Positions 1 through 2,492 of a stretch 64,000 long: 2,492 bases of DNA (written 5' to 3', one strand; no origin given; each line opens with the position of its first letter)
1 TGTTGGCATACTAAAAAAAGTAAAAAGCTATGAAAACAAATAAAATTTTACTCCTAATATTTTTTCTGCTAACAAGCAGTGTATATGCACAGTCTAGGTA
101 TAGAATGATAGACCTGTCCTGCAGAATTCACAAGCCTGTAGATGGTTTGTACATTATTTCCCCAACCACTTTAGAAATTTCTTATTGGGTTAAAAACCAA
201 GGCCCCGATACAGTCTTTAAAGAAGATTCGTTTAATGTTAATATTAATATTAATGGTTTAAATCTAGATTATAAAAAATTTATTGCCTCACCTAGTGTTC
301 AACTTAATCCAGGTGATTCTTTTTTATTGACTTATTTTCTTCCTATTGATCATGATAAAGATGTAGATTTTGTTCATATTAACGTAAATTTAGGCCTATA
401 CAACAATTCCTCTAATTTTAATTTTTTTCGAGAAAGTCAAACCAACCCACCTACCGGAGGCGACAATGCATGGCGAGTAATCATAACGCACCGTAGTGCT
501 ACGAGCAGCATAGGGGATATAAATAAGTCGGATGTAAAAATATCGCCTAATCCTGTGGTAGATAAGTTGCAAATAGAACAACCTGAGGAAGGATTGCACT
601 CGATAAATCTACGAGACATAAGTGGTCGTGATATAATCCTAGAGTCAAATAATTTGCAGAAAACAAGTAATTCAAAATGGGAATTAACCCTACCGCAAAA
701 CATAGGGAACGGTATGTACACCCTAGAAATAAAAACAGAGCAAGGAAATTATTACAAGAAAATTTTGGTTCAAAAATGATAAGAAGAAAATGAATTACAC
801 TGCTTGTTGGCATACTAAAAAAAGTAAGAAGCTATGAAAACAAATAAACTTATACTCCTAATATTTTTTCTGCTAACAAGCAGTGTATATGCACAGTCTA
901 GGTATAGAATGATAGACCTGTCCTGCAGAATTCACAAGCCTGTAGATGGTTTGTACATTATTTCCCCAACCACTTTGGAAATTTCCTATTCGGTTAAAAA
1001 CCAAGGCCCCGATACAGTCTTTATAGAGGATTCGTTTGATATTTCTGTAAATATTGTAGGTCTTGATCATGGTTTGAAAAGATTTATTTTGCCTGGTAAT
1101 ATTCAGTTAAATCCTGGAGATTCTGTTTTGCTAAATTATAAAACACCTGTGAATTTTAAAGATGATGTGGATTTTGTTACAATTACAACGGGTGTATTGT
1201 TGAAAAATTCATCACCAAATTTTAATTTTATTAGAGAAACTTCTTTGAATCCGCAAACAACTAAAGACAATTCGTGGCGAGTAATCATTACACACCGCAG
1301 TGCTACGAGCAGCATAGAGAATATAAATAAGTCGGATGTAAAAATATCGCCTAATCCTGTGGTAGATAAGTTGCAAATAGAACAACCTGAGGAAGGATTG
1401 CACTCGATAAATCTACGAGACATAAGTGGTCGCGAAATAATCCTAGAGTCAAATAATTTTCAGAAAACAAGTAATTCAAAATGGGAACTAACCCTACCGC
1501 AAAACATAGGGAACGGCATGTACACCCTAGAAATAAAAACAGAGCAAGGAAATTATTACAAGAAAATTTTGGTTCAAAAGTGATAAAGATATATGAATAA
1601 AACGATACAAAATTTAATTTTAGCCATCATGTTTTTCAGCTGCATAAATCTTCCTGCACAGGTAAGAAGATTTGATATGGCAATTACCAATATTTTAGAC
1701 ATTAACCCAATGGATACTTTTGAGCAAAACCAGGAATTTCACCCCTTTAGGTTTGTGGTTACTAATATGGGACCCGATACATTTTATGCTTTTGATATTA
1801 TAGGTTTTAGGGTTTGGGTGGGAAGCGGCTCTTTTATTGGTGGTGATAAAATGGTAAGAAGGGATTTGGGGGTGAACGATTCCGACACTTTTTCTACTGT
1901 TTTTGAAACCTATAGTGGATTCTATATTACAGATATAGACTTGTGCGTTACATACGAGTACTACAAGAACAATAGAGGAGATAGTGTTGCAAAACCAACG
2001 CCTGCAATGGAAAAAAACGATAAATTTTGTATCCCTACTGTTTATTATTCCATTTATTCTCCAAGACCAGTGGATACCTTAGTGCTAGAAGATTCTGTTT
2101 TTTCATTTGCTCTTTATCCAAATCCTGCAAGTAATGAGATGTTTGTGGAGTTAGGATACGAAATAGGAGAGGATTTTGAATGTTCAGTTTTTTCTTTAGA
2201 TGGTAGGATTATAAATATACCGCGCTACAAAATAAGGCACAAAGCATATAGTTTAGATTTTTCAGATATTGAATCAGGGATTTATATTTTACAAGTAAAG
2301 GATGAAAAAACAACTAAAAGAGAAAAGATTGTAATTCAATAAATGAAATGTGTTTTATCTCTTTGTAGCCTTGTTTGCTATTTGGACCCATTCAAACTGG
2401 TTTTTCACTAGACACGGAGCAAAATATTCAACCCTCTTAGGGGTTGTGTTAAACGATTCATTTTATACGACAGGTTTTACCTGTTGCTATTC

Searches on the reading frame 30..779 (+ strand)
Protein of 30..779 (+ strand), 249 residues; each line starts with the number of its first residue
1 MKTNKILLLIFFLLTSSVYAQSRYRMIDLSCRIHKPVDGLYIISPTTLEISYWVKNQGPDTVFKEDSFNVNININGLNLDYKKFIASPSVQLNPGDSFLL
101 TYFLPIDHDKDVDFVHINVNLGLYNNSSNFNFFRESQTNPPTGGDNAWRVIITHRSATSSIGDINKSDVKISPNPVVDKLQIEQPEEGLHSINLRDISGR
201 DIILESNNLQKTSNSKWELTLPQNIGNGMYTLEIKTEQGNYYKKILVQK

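Call 80: search_protein_families(library=pfam, proteins=[window:30-779:+], max_evalue=0.001)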
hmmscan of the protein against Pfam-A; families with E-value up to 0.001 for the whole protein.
window:30-779:+ (249 aa): 1 family
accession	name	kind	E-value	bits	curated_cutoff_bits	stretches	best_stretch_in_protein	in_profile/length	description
PF18962.6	Por_Secre_tail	-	1.1e-08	35.6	27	1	171-247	1-75/75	Secretion system C-terminal sorting domain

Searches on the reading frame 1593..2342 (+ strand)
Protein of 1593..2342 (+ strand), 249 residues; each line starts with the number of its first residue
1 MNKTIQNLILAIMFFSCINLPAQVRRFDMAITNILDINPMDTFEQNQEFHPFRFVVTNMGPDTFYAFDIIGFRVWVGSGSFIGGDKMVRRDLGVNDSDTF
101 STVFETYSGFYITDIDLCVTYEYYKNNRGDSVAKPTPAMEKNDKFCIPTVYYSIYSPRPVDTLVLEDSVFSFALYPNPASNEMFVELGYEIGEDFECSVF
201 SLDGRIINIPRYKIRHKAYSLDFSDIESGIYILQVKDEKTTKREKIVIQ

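Call 80: search_protein_families(library=pfam, proteins=[window:1593-2342:+], max_evalue=0.001)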
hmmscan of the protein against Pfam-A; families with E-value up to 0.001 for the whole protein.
window:1593-2342:+ (249 aa): 1 family
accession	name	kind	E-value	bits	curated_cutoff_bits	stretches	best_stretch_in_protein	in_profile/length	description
PF18962.6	Por_Secre_tail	-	9.9e-13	48.6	27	1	174-248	1-75/75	Secretion system C-terminal sorting domain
